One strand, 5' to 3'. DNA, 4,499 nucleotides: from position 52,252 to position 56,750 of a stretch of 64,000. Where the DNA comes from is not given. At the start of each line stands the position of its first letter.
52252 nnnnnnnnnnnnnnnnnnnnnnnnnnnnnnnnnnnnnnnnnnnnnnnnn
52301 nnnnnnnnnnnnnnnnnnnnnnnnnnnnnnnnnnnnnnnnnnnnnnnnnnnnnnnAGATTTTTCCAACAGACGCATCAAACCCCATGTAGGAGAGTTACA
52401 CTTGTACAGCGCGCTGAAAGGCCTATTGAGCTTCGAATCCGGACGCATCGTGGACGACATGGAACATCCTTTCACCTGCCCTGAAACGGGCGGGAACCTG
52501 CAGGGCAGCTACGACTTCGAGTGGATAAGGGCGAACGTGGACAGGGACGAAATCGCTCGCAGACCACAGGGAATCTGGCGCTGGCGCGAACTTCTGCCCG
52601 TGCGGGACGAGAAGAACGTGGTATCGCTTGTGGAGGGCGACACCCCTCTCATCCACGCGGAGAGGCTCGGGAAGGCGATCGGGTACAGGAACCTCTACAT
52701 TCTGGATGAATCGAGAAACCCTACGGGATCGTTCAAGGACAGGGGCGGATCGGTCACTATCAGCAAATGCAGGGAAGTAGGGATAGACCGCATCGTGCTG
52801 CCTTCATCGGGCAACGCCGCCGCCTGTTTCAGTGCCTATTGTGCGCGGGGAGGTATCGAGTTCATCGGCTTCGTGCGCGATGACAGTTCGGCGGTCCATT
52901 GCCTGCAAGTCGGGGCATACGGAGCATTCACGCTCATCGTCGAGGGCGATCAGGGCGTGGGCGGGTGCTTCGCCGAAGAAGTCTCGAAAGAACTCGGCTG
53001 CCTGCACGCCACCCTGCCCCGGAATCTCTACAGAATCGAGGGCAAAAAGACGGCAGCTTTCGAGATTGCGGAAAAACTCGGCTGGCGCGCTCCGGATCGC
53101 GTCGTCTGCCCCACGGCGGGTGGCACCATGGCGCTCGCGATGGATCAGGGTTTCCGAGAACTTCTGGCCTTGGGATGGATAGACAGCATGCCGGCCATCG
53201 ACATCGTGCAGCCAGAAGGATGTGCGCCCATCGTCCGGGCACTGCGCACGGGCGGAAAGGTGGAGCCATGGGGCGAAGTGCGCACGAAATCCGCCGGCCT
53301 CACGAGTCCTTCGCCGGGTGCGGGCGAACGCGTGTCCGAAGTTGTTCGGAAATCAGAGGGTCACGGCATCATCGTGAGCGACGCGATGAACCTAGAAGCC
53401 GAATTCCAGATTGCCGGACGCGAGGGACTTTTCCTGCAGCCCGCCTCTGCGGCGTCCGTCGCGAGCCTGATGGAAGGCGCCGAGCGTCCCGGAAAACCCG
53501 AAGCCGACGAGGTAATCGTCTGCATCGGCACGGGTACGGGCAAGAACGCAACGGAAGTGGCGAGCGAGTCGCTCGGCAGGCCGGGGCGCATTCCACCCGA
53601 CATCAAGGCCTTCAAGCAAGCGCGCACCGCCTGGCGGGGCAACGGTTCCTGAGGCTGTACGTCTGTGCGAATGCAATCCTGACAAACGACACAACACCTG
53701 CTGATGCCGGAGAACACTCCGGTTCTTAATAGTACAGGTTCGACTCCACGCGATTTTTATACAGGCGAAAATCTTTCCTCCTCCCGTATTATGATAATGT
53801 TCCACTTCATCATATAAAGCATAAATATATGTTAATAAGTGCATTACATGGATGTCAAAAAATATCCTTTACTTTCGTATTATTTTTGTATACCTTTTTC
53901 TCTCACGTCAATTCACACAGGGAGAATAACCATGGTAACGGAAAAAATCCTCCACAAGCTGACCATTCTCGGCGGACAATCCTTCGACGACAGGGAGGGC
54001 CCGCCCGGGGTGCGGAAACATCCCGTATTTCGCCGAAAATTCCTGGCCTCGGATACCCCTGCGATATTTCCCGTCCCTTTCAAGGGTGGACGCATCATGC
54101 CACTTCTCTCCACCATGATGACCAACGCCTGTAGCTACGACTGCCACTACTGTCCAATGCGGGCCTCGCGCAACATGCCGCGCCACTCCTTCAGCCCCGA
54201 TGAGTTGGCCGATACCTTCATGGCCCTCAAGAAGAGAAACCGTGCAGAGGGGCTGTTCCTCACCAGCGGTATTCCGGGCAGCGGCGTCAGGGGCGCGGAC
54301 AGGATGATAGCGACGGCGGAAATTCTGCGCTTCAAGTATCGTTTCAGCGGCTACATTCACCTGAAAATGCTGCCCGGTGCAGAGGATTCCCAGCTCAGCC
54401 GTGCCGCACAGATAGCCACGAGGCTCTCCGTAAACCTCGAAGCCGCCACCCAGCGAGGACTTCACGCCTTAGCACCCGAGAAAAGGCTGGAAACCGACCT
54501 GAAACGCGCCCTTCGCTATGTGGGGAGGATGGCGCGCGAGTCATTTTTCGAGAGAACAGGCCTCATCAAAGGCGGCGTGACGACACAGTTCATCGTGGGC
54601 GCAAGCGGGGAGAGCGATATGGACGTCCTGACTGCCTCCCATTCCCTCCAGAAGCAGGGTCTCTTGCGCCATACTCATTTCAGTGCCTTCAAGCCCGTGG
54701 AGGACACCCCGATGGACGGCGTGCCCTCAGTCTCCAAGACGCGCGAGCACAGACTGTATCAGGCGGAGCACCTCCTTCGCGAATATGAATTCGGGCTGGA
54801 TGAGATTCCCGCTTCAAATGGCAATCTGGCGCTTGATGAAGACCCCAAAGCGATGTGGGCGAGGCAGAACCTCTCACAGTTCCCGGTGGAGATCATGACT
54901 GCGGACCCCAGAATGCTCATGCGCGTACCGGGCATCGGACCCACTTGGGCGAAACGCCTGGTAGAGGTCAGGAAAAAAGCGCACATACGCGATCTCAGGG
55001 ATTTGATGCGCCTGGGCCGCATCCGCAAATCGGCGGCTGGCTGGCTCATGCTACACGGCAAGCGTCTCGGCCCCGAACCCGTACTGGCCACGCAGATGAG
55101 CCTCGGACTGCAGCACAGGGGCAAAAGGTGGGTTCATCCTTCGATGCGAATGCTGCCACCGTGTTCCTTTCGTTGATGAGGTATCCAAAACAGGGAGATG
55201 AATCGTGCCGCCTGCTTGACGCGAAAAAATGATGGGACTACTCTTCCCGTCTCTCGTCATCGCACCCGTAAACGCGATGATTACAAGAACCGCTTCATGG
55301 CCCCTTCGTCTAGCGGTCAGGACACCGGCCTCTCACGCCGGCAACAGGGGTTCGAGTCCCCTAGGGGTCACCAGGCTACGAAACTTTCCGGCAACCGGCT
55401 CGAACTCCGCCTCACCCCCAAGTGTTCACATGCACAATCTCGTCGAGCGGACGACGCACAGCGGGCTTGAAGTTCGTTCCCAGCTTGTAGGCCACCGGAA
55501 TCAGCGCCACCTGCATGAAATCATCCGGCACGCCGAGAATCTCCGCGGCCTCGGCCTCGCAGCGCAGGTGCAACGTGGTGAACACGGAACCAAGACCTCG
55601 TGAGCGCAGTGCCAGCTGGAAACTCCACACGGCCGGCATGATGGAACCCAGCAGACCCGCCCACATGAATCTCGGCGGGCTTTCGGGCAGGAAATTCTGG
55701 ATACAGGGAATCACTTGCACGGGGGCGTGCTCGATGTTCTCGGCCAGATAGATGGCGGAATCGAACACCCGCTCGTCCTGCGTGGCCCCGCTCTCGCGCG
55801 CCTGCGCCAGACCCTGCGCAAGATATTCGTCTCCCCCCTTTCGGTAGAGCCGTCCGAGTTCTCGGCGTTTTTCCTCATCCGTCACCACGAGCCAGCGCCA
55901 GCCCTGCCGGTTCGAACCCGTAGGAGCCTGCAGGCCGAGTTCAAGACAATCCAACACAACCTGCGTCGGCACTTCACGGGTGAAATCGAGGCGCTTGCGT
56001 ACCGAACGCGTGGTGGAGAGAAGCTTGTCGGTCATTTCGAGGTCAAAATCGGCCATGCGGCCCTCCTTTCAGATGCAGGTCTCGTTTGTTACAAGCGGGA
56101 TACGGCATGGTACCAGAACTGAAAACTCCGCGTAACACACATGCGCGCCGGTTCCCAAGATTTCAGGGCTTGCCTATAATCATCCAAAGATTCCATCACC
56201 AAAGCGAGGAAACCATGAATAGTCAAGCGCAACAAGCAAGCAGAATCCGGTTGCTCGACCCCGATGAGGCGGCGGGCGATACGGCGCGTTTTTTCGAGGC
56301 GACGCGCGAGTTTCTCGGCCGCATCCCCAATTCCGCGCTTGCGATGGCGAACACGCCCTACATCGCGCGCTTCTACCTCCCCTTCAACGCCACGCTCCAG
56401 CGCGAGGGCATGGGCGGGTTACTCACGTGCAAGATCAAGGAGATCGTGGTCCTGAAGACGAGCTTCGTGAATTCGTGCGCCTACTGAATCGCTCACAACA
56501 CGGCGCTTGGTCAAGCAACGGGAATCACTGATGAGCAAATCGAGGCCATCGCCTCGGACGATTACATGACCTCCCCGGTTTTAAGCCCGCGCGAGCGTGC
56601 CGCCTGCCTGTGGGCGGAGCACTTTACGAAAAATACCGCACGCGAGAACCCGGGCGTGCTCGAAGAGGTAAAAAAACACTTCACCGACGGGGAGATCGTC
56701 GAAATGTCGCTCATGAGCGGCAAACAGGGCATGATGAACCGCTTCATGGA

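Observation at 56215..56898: In-frame TGA at the second Cys of the CxxC redox motif of an AhpD/CMD-family gene: candidate selenoprotein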

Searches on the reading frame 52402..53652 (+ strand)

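Call 29: search_protein_families(library=pfam, proteins=[window:52402-53652:+], max_evalue=0.0001)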
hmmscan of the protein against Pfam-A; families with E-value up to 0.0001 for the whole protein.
window:52402-53652:+ (416 aa): 1 family
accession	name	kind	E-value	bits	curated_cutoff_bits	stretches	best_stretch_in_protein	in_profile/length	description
PF00291.31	PALP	-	8.9e-56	189.8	35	1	74-378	1-295/295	Pyridoxal-phosphate dependent enzyme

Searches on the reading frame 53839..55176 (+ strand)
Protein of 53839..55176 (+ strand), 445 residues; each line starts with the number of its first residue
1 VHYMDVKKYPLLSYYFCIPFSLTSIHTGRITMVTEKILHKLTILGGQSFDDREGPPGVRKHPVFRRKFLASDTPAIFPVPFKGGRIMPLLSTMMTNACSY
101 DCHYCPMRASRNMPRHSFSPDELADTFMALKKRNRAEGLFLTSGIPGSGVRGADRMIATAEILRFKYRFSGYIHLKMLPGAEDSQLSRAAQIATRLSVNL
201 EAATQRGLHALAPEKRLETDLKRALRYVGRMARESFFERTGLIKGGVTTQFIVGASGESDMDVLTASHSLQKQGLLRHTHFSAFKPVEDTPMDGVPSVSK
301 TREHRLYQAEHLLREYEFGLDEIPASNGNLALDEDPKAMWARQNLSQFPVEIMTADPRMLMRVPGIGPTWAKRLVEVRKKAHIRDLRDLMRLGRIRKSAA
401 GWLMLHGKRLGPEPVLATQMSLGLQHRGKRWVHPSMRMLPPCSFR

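Call 28: search_protein_families(library=pfam, proteins=[window:53839-55176:+], max_evalue=0.0001)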
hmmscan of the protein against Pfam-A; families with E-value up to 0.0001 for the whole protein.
window:53839-55176:+ (445 aa): 2 families
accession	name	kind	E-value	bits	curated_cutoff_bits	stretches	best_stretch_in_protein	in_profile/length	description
PF04055.27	Radical_SAM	-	1.5e-09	38.7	29.5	1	94-263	3-159/166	Radical SAM superfamily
PF12836.13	HHH_3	-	2.7e-06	27.8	27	1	350-397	6-54/65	Helix-hairpin-helix motif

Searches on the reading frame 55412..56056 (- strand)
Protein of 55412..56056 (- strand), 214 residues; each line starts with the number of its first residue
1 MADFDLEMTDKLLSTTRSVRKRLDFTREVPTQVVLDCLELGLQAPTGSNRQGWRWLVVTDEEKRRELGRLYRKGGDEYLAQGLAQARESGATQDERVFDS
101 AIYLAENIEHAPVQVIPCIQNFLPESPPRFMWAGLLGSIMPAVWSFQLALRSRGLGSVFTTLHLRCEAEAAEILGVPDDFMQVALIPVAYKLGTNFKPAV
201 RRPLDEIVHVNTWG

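Call 45: search_protein_families(library=pfam, proteins=[window:55412-56056:-], max_evalue=0.001)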
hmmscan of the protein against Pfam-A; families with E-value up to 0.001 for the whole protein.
window:55412-56056:- (214 aa): 1 family
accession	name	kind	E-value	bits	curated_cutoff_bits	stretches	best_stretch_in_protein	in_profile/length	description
PF00881.29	Nitroreductase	-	2.7e-20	73.7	23.5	1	15-190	3-167/167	Nitroreductase family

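Call 50: find_encoding_contigs(protein=window:55412-56056:-, flank=10000, max_places=4)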
Protein window:55412-56056:- (214 aa): no gene with exactly this product is on record in the collection.

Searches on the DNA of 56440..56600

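Call 55: search_rna_families(source=window, start=56440, end=56600, threshold=evalue, max_evalue=10)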
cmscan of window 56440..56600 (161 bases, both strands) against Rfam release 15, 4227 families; matches with E-value up to 10: 0.
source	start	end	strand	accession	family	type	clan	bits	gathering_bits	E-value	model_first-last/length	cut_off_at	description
